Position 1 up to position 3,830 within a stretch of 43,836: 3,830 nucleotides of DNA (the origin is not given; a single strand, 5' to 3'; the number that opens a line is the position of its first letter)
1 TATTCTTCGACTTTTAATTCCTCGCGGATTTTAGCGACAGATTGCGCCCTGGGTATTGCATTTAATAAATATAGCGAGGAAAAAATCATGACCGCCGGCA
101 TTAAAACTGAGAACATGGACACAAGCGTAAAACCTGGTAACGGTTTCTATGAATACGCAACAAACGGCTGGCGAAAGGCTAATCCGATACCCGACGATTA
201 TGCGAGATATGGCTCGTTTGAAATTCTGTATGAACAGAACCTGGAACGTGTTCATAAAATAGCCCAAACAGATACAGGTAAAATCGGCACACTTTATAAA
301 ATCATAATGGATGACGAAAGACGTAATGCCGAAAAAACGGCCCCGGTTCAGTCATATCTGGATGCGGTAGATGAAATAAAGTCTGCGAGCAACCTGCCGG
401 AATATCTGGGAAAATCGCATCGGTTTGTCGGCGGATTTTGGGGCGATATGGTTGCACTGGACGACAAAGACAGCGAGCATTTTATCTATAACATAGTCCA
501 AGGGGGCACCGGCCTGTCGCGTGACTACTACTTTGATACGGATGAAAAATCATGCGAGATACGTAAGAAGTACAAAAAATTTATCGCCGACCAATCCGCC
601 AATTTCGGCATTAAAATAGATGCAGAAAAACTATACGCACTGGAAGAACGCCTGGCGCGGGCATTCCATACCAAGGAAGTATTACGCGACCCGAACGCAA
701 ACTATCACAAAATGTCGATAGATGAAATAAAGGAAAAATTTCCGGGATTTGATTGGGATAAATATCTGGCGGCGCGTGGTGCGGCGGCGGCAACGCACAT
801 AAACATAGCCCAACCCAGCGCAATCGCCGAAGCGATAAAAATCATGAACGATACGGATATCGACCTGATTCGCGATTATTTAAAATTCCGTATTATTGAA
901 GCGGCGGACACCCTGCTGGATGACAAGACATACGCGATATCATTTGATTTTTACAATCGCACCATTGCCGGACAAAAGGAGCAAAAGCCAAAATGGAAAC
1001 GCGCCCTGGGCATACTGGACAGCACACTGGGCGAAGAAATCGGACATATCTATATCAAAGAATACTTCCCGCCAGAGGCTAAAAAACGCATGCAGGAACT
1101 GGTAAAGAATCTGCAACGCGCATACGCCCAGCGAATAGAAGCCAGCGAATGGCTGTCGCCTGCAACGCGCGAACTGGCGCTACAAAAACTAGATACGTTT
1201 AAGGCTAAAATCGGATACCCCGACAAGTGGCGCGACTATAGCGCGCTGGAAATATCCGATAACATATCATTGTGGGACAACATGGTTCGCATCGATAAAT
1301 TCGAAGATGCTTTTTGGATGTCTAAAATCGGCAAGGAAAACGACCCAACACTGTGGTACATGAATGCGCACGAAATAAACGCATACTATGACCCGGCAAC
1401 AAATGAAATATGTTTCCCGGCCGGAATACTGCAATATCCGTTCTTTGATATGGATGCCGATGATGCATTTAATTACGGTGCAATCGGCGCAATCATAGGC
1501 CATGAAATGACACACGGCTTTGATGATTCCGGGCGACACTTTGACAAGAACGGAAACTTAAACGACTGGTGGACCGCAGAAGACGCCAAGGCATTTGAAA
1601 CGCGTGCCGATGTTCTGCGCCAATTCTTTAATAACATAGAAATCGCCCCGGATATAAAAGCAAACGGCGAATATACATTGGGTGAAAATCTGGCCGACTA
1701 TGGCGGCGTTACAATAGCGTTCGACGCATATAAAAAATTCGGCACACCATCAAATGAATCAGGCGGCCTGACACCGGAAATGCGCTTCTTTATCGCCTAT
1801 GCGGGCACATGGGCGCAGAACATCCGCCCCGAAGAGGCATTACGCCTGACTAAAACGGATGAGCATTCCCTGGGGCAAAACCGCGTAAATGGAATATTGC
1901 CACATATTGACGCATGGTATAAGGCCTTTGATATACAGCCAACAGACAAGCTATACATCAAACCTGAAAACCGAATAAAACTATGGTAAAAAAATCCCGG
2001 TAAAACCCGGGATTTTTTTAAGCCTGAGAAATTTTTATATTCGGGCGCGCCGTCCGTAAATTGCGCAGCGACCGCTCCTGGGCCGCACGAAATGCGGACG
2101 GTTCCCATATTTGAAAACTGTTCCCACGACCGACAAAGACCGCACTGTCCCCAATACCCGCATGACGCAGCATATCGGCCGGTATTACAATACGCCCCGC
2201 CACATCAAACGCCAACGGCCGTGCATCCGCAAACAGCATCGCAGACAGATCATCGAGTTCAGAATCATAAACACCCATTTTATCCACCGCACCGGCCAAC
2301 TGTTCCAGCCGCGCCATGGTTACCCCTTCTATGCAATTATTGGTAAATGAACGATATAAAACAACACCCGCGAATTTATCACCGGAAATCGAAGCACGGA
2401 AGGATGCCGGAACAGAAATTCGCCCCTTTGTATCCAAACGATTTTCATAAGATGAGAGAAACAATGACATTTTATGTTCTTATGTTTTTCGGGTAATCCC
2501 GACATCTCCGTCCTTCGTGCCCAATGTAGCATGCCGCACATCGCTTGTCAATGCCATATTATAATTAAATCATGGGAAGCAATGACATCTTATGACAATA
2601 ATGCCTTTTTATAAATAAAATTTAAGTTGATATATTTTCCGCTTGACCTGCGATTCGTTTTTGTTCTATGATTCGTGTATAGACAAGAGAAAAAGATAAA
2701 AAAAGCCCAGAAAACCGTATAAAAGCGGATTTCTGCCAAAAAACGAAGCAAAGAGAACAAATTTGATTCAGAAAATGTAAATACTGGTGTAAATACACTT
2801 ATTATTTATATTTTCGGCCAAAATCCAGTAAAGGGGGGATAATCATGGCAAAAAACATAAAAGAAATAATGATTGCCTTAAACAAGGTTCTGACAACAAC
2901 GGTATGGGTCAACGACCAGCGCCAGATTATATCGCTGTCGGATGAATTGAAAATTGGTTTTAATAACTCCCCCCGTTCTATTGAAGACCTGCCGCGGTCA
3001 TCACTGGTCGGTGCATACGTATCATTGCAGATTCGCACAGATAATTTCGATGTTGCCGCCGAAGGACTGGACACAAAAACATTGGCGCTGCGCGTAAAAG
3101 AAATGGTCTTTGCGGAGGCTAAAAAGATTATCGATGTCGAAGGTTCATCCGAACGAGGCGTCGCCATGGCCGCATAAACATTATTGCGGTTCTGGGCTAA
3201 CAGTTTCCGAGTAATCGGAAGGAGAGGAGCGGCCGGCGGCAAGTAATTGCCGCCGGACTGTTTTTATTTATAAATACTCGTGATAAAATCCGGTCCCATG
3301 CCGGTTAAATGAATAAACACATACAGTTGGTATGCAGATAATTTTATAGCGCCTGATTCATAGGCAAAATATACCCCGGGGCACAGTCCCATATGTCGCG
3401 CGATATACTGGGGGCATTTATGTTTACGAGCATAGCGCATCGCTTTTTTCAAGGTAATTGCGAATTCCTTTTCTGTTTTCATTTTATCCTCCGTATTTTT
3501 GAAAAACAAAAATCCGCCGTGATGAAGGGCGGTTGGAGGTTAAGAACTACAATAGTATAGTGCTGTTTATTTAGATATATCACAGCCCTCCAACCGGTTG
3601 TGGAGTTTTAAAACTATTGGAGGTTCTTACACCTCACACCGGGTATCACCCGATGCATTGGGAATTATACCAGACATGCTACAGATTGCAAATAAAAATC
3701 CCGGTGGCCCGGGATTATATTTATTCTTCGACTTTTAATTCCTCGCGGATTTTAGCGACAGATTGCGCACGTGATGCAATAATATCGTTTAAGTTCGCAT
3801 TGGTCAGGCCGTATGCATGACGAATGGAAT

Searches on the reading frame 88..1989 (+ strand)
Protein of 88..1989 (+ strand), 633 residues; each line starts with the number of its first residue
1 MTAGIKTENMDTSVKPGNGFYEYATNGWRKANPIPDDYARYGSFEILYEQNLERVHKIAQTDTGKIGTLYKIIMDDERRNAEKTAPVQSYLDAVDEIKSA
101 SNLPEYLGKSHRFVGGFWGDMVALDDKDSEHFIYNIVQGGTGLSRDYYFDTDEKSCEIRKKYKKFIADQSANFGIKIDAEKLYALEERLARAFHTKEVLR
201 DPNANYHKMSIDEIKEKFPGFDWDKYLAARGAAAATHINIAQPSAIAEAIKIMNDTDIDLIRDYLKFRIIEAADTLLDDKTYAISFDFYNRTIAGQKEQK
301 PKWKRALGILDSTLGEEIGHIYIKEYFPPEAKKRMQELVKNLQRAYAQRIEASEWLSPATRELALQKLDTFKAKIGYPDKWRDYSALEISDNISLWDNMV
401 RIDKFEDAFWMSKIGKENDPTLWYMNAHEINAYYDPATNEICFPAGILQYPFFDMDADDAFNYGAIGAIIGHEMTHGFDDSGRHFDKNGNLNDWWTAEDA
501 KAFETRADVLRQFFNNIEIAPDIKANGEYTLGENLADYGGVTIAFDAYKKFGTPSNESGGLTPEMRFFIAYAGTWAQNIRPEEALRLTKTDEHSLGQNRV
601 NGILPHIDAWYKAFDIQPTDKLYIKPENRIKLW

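Call 16: search_protein_families(library=pfam, proteins=[window:88-1989:+], max_evalue=0.01)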
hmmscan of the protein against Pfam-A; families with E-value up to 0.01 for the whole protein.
window:88-1989:+ (633 aa): 2 families
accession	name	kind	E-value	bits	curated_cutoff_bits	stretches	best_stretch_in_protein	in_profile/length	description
PF05649.18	Peptidase_M13_N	-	5.1e-99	332.7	32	1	16-378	1-381/381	Peptidase family M13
PF01431.27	Peptidase_M13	-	6.3e-66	222.4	24.5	1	431-630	1-205/205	Peptidase family M13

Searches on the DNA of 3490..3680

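Call 106: search_rna_families(source=window, start=3490, end=3680, threshold=evalue, max_evalue=10, show_alignments=1)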
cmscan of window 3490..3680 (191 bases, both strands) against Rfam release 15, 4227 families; matches with E-value up to 10: 7.
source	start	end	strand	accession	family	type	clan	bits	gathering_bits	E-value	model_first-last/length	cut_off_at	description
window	3523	3595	-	RF02221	sRNA-Xcc1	Gene; sRNA;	-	31.2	53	0.00056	1-87/87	no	sRNA-Xcc1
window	3523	3592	-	RF00205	snoR41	Gene; snRNA; snoRNA; CD-box;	CL00068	19.1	40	0.45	1-97/97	no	Small nucleolar RNA R41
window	3620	3666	+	RF01116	Yfr1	Gene; sRNA;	-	14.5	38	1.1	1-59/59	no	Cyanobacterial functional RNA 1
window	3624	3650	+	RF02753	ES173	Gene; sRNA;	-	13.3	90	5.1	1-64/64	no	ES173 sRNA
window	3526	3588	-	RF01423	snoR117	Gene; snRNA; snoRNA; CD-box;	-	13.2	42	3.5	1-80/80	no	small nucleolar RNA snoR117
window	3492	3620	+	RF01234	SNORA47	Gene; snRNA; snoRNA; HACA-box;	-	13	45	1.4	1-138/138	no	Small nucleolar RNA SNORA47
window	3527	3571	+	RF00745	mir-499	Gene; miRNA;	-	11.6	60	7.3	1-80/80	no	mir-499 microRNA precursor family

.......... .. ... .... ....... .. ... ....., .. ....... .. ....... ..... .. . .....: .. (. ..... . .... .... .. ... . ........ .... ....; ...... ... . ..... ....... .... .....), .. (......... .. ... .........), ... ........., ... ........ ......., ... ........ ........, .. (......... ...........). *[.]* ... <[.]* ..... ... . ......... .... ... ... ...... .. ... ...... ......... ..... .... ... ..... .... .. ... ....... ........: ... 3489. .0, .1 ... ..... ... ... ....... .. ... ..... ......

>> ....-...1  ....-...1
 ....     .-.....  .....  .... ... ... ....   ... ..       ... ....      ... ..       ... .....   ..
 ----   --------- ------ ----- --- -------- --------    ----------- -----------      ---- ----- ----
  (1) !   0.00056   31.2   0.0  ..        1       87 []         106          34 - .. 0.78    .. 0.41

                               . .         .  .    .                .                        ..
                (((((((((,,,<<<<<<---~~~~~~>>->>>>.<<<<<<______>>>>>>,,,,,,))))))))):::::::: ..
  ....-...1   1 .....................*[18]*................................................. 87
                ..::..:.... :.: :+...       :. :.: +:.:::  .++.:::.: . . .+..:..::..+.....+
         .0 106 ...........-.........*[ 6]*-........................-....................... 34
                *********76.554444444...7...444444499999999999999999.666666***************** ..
